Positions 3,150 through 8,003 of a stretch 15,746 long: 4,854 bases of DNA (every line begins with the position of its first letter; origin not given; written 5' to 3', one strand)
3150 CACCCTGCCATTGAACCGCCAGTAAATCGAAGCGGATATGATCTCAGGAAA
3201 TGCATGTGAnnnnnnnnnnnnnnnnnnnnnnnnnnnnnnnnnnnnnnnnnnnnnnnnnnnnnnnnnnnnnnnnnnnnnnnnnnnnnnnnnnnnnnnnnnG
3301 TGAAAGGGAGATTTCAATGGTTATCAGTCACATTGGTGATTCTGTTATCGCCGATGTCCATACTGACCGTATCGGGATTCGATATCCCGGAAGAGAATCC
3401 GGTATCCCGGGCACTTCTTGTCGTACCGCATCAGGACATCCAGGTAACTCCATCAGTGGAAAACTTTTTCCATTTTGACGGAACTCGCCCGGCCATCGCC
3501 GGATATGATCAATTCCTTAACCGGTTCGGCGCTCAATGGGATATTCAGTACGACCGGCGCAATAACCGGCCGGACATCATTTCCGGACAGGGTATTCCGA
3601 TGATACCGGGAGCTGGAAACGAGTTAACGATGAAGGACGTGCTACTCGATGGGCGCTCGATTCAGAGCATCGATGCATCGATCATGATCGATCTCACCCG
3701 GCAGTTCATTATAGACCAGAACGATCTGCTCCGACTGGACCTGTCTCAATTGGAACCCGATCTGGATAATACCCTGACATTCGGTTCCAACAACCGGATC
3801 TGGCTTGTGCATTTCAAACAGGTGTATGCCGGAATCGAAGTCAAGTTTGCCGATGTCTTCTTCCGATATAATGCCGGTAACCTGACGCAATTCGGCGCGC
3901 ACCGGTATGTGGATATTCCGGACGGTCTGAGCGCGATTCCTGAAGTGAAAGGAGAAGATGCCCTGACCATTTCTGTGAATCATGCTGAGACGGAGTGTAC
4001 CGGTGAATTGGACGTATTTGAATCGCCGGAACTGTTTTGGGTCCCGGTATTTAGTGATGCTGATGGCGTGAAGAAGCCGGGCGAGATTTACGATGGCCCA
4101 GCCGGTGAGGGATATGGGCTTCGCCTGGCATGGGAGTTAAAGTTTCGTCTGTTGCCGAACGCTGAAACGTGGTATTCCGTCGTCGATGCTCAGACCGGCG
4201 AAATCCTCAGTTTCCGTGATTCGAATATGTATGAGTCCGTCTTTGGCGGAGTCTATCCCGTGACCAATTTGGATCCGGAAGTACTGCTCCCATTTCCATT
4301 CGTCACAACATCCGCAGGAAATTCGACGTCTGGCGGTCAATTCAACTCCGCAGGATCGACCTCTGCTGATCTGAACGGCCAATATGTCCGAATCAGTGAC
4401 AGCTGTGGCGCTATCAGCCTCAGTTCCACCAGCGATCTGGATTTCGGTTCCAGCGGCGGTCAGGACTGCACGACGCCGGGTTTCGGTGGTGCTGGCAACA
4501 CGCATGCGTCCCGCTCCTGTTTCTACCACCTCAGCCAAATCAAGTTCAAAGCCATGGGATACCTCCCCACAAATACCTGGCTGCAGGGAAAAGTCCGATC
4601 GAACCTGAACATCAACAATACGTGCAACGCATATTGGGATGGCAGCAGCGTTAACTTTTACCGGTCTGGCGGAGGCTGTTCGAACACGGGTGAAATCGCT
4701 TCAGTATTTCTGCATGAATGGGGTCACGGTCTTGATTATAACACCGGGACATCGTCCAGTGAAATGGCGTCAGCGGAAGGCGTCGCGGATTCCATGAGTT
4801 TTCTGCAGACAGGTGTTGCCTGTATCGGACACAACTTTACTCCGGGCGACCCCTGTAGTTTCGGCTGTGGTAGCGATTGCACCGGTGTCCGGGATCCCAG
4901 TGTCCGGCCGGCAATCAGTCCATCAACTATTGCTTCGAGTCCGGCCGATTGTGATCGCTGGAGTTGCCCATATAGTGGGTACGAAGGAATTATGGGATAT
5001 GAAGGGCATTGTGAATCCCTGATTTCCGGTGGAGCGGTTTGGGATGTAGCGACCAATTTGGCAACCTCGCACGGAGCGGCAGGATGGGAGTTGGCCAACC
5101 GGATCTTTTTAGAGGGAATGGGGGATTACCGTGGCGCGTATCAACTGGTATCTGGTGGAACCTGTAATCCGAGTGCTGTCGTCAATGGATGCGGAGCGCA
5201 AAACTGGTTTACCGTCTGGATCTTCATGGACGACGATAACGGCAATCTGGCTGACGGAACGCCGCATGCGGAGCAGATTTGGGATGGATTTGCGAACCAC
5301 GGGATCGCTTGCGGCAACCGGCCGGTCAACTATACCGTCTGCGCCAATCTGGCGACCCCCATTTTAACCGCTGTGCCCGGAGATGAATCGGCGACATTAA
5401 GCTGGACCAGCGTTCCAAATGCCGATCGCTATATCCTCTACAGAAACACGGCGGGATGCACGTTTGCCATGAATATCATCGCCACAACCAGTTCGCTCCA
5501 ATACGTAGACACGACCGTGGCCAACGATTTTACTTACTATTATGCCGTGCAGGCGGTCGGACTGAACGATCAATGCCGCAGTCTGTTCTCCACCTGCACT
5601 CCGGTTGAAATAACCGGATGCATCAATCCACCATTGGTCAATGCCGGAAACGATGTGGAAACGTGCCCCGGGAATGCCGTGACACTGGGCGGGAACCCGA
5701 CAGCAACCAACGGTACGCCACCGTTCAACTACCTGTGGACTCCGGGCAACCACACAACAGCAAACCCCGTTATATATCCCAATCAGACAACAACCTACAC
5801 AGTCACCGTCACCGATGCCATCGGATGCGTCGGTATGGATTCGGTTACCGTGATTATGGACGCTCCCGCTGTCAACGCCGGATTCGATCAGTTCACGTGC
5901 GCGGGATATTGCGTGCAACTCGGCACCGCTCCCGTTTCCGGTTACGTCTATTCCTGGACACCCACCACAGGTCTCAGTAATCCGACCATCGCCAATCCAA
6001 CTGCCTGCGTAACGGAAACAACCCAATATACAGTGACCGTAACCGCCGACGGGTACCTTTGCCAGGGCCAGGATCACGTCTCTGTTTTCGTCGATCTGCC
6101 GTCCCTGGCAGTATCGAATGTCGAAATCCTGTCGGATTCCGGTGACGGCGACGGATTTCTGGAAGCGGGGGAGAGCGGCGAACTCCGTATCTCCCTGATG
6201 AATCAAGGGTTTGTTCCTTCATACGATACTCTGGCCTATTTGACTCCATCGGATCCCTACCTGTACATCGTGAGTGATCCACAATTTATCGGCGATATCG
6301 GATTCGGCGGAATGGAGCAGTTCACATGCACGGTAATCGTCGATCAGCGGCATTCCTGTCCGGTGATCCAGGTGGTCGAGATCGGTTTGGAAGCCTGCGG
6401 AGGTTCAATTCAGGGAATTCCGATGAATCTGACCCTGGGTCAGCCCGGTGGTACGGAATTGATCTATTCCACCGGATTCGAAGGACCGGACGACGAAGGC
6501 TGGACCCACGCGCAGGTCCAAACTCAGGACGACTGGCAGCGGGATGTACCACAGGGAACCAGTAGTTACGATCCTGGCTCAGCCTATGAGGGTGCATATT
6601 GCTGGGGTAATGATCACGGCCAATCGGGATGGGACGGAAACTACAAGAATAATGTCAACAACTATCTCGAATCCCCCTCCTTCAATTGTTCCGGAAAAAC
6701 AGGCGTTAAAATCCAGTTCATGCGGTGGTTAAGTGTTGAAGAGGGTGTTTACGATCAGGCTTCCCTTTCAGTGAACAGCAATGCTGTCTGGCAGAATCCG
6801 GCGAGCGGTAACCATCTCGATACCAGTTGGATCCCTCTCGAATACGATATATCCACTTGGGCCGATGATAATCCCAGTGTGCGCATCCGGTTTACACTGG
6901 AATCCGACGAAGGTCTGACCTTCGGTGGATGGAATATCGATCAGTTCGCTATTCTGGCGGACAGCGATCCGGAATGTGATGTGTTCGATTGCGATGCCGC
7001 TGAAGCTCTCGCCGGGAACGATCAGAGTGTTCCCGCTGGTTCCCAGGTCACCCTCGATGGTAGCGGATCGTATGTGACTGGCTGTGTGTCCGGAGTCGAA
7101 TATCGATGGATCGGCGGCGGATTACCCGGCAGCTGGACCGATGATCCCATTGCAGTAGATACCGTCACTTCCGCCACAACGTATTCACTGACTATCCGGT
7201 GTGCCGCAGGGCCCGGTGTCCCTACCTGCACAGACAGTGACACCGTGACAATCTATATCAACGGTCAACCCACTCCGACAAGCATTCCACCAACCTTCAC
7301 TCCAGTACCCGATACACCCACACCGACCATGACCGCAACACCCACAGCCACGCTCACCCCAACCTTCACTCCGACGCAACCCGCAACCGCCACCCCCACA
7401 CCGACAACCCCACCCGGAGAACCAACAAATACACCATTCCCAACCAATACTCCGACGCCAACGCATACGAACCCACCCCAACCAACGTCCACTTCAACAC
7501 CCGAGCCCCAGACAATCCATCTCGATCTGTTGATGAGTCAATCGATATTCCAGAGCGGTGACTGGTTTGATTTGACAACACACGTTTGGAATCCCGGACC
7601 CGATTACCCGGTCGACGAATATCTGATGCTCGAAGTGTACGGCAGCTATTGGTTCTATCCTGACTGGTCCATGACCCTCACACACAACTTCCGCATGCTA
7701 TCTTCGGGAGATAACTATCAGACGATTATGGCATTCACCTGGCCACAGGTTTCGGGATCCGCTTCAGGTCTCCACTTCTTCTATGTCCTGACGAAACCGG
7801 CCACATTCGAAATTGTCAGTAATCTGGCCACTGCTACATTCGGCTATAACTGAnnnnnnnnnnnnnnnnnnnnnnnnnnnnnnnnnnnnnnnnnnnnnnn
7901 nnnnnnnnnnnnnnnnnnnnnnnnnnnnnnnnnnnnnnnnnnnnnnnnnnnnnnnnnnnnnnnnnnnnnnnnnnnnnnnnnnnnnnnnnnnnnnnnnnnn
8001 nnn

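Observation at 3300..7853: Giant secreted thermolysin/fungalysin-like metalloprotease with an unusual eight-module architecture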

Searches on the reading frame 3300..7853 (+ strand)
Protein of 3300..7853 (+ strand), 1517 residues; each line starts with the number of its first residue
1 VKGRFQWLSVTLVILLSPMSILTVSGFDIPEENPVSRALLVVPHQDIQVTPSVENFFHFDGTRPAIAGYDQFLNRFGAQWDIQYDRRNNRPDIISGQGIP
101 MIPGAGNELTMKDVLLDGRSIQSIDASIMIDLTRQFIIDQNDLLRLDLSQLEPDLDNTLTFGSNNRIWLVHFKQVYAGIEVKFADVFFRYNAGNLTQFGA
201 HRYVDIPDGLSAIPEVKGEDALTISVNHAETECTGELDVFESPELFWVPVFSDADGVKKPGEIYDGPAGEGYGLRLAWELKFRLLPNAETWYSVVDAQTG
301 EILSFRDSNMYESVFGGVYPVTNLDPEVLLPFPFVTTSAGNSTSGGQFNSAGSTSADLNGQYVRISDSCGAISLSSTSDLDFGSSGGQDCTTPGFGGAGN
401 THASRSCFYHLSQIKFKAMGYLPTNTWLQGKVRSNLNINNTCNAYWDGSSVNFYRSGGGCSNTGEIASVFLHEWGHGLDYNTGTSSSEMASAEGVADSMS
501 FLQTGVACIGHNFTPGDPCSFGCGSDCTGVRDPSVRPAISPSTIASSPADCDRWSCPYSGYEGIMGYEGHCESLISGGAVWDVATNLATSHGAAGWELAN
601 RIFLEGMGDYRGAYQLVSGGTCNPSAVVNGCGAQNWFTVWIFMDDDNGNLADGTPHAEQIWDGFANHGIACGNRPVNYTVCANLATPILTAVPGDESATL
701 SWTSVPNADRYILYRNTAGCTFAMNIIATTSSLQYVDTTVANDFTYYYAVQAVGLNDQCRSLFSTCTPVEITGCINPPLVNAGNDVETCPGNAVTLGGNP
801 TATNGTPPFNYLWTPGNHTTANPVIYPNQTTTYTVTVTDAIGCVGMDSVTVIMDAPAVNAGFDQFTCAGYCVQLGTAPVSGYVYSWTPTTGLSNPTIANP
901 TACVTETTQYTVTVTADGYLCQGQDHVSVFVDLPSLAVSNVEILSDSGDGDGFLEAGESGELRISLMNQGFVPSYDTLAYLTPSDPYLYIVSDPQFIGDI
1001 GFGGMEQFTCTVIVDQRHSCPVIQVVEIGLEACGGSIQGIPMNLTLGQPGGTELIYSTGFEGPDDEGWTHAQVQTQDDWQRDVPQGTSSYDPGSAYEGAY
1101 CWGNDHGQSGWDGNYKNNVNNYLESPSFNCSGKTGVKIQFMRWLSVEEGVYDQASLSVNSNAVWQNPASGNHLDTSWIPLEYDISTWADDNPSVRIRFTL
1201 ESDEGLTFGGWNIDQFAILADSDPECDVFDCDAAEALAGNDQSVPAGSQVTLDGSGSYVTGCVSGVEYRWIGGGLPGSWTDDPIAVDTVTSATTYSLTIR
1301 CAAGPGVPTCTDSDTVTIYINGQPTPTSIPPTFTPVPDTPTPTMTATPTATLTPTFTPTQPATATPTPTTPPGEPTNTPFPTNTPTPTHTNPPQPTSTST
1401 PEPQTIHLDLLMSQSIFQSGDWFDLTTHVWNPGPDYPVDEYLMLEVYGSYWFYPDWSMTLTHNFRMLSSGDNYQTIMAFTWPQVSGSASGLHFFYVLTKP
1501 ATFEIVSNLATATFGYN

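Call 5: search_protein_families(library=pfam, proteins=[window:3300-7850:+], max_evalue=1)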
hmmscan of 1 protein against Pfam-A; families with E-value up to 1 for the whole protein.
window:3300-7850:+ (1517 aa): 5 families
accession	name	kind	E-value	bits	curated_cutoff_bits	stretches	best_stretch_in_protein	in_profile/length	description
PF03413.25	PepSY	-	0.0022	18.7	24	1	274-304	29-58/60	Peptidase propeptide and YPEB domain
PF20773.4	InhA-like_MAM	-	0.0025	17.8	26.9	1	1160-1223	90-167/191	Immune inhibitor A-like, MAM domain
PF22352.2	K319L-like_PKD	-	0.011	16.2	27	0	1238-1271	1-34/84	K319L-like, PKD domain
PF18911.6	PKD_4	-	0.11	13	27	0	777-845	3-76/85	PKD domain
PF07504.19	FTP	-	0.17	12.2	21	1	170-187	18-35/51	Fungalysin/Thermolysin Propeptide Motif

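Call 6: search_protein_families(library=ncbifam, proteins=[window:3300-7850:+], max_evalue=1)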
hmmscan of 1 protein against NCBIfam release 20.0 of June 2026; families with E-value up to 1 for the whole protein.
window:3300-7850:+ (1517 aa): 3 families
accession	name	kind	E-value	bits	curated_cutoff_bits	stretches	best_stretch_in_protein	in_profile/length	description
NF038112.1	myxo_dep_M36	subfamily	0.00011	19.5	1500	1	1175-1271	1124-1230/1604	myxosortase-dependent M36 family metallopeptidase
NF038113.1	T9SSA_dep_M36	equivalog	0.0029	15.8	885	1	163-310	53-201/869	T9SS-dependent M36 family metallopeptidase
NF047971.1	ThermolysLepto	equivalog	0.013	13.6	1350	1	171-325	94-254/776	M4 family metalopeptidase thermolysin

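Call 8: search_solved_structures(query=window:3300-7850:+, max_evalue=1, show_alignments=3)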
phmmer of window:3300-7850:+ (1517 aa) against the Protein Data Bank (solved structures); distinct sequences matched with E-value up to 1: 3.
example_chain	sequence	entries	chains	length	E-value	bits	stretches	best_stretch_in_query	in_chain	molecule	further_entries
8zvk_A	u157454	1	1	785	8.6e-13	49.8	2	1320-1407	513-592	AaBgIC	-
3mpc_A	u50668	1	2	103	0.00057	20.6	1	695-754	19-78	Fn3-like protein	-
7jgt_A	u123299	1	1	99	0.64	10.4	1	691-758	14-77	Fibronectin type-III domain-containing protein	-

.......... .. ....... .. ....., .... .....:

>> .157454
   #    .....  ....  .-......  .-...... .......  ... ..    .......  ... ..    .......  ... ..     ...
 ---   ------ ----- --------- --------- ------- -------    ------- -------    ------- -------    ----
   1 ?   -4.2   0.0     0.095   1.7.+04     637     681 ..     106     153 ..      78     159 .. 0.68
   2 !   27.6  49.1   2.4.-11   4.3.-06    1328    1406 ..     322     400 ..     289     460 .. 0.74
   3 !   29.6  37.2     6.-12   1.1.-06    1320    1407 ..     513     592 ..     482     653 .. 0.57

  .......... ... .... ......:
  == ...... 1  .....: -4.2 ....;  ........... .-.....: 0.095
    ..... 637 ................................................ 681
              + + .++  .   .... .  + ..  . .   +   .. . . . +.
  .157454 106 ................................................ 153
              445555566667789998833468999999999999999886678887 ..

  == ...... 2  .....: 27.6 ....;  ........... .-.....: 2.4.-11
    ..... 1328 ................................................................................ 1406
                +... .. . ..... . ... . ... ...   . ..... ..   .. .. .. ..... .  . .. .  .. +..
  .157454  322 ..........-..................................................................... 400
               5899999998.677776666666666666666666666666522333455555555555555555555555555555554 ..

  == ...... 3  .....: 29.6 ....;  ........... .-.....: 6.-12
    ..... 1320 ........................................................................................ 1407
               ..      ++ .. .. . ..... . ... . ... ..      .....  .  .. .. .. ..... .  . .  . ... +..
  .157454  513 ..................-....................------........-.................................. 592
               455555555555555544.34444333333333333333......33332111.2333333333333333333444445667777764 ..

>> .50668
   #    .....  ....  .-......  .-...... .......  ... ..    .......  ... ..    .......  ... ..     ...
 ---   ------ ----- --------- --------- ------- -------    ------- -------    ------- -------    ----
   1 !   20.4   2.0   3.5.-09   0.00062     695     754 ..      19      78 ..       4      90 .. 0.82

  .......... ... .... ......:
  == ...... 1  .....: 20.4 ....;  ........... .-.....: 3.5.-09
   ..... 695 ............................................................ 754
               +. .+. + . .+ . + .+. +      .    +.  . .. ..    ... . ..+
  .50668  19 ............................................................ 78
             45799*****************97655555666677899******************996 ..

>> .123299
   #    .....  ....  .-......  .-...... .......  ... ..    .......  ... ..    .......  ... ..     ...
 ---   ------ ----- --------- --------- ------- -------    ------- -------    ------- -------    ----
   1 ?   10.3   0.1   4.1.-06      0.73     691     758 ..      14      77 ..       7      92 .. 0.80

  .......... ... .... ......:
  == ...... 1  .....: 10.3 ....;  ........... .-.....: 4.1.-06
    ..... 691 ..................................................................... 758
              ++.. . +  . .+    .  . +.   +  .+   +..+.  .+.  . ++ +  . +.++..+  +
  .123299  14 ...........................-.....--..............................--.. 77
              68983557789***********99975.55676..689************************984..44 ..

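Call 23: find_encoding_contigs(protein=window:3300-7853:+, flank=10000, max_places=4)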
Protein window:3300-7853:+ (1517 aa): no gene with exactly this product is on record in the collection.

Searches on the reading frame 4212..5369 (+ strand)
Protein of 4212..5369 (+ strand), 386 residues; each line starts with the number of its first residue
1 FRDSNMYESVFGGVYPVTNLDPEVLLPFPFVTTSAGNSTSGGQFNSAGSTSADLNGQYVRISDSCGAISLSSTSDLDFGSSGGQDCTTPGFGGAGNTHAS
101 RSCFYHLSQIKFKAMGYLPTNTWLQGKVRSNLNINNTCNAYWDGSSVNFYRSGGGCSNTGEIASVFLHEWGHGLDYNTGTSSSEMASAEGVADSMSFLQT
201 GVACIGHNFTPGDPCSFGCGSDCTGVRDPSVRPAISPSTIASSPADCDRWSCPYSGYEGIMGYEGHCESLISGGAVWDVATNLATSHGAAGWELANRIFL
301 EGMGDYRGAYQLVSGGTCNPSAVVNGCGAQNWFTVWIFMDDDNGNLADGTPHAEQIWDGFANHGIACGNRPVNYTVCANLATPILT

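Call 38: predict_structure(alignment_id=A2)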
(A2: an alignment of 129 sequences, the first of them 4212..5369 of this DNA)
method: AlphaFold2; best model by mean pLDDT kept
length: 386 residues; sequences in the alignment: 129
mean_pLDDT: 88.7   pTM: 0.89
mean pLDDT of the five models: 88.7, 84.9, 84.8, 84.1, 84.0
residues with pLDDT >= 90: 268; 70-90: 88; 50-70: 17; < 50: 13
segments of 3 or more residues with pLDDT < 50: 377-386
pLDDT, mean of each block of 10 residues (from residue 1): 71 93 94 90 89 94 94 93 68 88 96 95 95 93 95 92 96 87 68 95 93 87 87 93 91 89 93 97 97 96 88 94 85 93 85 96 93 62 37
secondary structure, 60 per line:
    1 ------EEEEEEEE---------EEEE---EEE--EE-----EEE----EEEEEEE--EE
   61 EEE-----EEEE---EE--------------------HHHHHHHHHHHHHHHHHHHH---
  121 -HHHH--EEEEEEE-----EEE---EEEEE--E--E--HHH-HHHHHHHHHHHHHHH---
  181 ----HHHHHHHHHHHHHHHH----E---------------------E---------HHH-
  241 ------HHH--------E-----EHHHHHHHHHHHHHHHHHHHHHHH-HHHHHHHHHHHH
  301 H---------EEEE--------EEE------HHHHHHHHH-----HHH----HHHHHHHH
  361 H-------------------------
elements in order: E7-14 E24-27 E31-33 E43-45 E50-56 E59-63 E69-72 H98-117 H122-125 E128-134 E140-142 E146-150 H163-177 H185-200 H265-287 H289-301 E311-314 E323-325 H332-340 H353-361

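Call 74: fold_search(model_id=the predicted structure, library=pdb)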
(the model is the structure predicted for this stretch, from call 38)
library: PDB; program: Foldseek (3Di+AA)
matches with E <= 10: 52; with E <= 0.001: 24
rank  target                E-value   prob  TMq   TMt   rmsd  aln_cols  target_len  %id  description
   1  3nqx                  5.4e-08  1.00  0.44  0.54   8.3       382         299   13  Crystal structure of vibriolysin MCP-02 mature enzyme, a zinc metalloprotease from M4 family (released 2010-10-06)
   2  3nqy_B                2.8e-07  1.00  0.48  0.58   8.4       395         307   13  Crystal structure of the autoprocessed complex of Vibriolysin MCP-02 with a single point mutation E346A (released 2010-10-06)
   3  7qfy_A                6.5e-07  1.00  0.52  0.52   7.9       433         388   17  Fusarium oxysporum M36 protease without the propeptide (released 2022-12-21)
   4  3nqz_B                1.1e-06  1.00  0.43  0.51   8.7       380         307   14  Crystal structure of the autoprocessed Vibriolysin MCP-02 with E369A mutation (released 2010-10-06)
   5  1bqb                  1.4e-06  1.00  0.52  0.64   6.0       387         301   14  AUREOLYSIN, STAPHYLOCOCCUS AUREUS METALLOPROTEINASE (released 1999-01-13)
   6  1kei                  1.6e-06  1.00  0.49  0.58   7.3       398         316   14  Thermolysin (substrate-free) (released 2002-11-16)
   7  4ow3                  1.7e-06  1.00  0.49  0.58   7.3       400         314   14  Thermolysin structure determined by free-electron laser (released 2014-03-12)
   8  7ecc                  1.8e-06  1.00  0.45  0.56   7.6       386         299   14  M4 family peptidase PlM4P-mature form (released 2021-04-28)
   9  7oc7                  2.1e-06  1.00  0.47  0.58   7.9       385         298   15  LasB, alpha-alkyl-N-aryl mercaptoacetamide (released 2022-01-19)
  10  6yze                  2.3e-06  1.00  0.52  0.60   6.6       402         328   13  Zinc metalloprotease ProA from native source (released 2021-02-03)
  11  4k90_A                2.7e-06  1.00  0.57  0.57   7.2       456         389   15  Extracellular metalloproteinase from Aspergillus (released 2013-10-23)
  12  7qp3                  3.3e-06  1.00  0.44  0.44   7.5       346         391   16  Pseudogymnoascus pannorum M36 protease without the propeptide (released 2023-01-18)
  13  9h0x                  5.6e-06  1.00  0.51  0.58   7.2       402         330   14  ProA in complex with inhibitor 6 (released 2025-06-18)
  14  6ya1                  6.7e-06  1.00  0.47  0.54   7.2       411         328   12  Zinc metalloprotease ProA (released 2021-02-03)
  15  9h0y                  7.5e-06  1.00  0.48  0.55   7.2       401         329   12  ProA in complex with inhibitor 7 (released 2025-06-18)
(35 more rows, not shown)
